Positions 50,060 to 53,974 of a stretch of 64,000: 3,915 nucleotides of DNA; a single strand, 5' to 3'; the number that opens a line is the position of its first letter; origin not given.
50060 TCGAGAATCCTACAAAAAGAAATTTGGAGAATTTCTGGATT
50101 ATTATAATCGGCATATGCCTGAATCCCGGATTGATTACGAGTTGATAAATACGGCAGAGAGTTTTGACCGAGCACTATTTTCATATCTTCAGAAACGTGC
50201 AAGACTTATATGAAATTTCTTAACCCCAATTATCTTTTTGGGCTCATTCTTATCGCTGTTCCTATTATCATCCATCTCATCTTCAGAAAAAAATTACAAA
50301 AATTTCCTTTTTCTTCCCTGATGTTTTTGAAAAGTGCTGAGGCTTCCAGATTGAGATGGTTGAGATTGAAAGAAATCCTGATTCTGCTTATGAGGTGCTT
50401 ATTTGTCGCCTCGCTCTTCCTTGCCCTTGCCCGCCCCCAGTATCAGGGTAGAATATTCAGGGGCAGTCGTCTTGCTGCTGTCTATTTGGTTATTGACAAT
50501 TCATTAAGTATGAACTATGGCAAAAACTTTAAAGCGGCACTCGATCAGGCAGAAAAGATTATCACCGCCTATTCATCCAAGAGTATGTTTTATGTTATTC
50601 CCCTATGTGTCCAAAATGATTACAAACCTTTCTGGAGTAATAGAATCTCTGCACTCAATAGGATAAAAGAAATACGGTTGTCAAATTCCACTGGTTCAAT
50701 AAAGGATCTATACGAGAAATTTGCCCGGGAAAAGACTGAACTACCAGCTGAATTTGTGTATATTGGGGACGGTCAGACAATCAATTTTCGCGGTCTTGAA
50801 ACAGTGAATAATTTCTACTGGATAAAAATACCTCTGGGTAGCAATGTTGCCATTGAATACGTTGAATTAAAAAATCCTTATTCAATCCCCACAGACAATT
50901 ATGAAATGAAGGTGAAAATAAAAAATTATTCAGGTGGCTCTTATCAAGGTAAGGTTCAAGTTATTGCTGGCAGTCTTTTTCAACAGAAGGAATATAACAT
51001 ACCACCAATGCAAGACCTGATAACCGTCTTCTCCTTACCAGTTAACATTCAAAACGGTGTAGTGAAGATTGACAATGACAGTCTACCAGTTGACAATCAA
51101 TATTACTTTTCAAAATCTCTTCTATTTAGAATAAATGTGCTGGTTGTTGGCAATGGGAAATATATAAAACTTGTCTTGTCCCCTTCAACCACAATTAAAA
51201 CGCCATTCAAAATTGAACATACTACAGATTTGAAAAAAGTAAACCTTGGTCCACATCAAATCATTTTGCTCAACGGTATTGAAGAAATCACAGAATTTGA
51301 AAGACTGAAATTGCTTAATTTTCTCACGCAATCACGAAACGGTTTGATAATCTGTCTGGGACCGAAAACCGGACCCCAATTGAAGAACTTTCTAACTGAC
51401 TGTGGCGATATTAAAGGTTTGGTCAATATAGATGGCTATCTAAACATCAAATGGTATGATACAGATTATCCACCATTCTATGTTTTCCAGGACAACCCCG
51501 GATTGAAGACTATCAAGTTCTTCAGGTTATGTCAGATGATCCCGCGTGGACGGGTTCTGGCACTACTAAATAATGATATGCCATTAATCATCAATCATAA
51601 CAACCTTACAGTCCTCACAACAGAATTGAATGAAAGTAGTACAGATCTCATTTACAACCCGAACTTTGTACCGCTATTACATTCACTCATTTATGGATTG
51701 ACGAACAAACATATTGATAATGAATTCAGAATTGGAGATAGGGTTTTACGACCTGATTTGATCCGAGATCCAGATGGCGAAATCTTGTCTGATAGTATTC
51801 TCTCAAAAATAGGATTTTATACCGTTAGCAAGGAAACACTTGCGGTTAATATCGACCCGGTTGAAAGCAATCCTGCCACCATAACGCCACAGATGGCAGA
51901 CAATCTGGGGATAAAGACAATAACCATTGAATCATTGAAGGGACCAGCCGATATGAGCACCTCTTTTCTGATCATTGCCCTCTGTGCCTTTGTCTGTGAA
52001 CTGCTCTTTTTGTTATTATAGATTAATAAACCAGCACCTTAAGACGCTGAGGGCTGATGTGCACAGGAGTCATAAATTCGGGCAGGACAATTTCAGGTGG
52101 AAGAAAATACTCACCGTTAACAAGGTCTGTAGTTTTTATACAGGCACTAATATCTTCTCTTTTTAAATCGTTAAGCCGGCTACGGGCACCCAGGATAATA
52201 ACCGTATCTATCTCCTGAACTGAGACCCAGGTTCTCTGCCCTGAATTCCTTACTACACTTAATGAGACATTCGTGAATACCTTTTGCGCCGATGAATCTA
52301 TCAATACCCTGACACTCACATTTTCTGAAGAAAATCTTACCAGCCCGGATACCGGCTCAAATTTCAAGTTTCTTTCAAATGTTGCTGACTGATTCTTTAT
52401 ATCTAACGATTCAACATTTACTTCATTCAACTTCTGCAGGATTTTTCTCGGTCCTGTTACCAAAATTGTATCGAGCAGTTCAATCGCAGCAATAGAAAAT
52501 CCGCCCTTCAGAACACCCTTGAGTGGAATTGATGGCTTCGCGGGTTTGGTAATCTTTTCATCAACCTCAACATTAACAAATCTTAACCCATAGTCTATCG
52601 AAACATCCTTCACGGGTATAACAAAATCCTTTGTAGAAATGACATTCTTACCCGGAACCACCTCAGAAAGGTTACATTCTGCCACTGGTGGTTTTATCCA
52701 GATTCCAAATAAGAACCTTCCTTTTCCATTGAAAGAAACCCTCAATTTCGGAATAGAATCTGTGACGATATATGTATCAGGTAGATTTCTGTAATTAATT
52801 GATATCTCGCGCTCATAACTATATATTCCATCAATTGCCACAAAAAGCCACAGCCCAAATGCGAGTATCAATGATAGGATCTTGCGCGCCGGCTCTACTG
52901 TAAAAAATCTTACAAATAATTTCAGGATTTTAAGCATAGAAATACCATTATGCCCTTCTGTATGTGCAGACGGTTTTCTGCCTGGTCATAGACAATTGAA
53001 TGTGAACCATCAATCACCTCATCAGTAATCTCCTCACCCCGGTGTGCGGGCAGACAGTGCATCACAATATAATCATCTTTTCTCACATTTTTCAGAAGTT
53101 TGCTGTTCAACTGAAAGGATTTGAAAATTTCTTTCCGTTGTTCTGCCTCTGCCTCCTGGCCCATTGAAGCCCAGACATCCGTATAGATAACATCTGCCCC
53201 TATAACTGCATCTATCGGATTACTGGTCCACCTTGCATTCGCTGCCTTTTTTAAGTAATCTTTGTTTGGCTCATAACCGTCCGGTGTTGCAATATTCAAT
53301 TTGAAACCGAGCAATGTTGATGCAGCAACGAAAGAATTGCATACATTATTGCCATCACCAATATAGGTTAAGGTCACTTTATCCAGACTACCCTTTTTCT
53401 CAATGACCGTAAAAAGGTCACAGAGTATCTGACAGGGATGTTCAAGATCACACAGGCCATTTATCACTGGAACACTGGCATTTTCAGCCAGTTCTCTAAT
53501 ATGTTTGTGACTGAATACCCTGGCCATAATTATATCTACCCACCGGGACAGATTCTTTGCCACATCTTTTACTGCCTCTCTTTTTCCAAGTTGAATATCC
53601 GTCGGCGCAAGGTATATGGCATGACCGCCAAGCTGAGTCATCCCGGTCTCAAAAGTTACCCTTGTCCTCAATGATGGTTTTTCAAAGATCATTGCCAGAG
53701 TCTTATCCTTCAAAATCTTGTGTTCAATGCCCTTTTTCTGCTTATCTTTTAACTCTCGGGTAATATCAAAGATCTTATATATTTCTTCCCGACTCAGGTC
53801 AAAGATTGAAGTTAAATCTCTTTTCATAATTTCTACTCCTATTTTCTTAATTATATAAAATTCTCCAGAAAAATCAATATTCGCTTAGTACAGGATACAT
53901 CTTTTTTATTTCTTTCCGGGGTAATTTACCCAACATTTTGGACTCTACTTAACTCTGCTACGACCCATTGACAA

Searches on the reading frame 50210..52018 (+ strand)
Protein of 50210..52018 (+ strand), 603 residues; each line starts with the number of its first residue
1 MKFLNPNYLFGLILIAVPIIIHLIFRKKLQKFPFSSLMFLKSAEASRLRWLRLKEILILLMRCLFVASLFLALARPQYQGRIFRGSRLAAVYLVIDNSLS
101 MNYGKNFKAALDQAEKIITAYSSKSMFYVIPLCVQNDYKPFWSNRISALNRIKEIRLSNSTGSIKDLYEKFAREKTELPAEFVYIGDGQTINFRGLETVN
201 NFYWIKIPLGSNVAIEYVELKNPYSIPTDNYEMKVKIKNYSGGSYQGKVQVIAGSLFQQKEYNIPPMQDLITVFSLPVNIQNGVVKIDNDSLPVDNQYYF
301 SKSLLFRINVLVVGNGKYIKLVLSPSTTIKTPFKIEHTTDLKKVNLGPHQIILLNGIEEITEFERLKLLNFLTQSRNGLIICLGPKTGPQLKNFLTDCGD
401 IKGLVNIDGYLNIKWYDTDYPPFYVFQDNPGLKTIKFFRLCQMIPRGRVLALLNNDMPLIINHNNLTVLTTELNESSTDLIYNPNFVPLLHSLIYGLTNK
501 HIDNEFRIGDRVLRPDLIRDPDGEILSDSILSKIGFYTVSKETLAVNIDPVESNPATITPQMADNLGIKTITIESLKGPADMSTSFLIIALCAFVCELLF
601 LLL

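Call 39: search_protein_families(library=pfam, proteins=[window:50210-52018:+], max_evalue=0.00001)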
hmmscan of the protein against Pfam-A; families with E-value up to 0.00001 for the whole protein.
window:50210-52018:+ (603 aa): 1 family
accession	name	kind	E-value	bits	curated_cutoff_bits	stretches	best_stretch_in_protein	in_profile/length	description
PF07584.16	BatA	-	3e-18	66.5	25.9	1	1-76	1-77/77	Aerotolerance regulator N-terminal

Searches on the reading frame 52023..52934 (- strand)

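Call 39: search_protein_families(library=pfam, proteins=[window:52023-52934:-], max_evalue=0.00001)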
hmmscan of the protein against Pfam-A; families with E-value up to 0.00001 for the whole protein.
window:52023-52934:- (303 aa): 1 family
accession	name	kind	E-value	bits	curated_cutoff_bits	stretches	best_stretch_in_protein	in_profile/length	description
PF07949.17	YbbR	-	3.2e-06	27.8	22.3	0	139-210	9-81/81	YbbR-like protein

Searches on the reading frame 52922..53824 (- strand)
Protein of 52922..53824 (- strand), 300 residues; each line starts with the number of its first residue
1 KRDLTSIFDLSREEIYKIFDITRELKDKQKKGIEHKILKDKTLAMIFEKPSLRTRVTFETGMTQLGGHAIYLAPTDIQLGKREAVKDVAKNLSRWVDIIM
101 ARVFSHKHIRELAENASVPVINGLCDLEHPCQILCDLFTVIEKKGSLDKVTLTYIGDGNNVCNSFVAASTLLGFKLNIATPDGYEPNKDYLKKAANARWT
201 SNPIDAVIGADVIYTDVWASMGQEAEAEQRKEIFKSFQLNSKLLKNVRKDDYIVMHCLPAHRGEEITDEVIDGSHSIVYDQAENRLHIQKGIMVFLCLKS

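Call 39: search_protein_families(library=pfam, proteins=[window:52922-53824:-], max_evalue=0.00001)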
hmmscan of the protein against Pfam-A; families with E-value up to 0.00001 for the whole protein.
window:52922-53824:- (300 aa): 2 families
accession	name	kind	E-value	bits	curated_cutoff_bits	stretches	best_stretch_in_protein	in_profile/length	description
PF00185.30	OTCace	-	2.7e-54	183.9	29.4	1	149-296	2-157/157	Aspartate/ornithine carbamoyltransferase, Asp/Orn binding domain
PF02729.26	OTCace_N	-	2e-50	171.1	29.9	1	2-142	1-148/148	Aspartate/ornithine carbamoyltransferase, carbamoyl-P binding domain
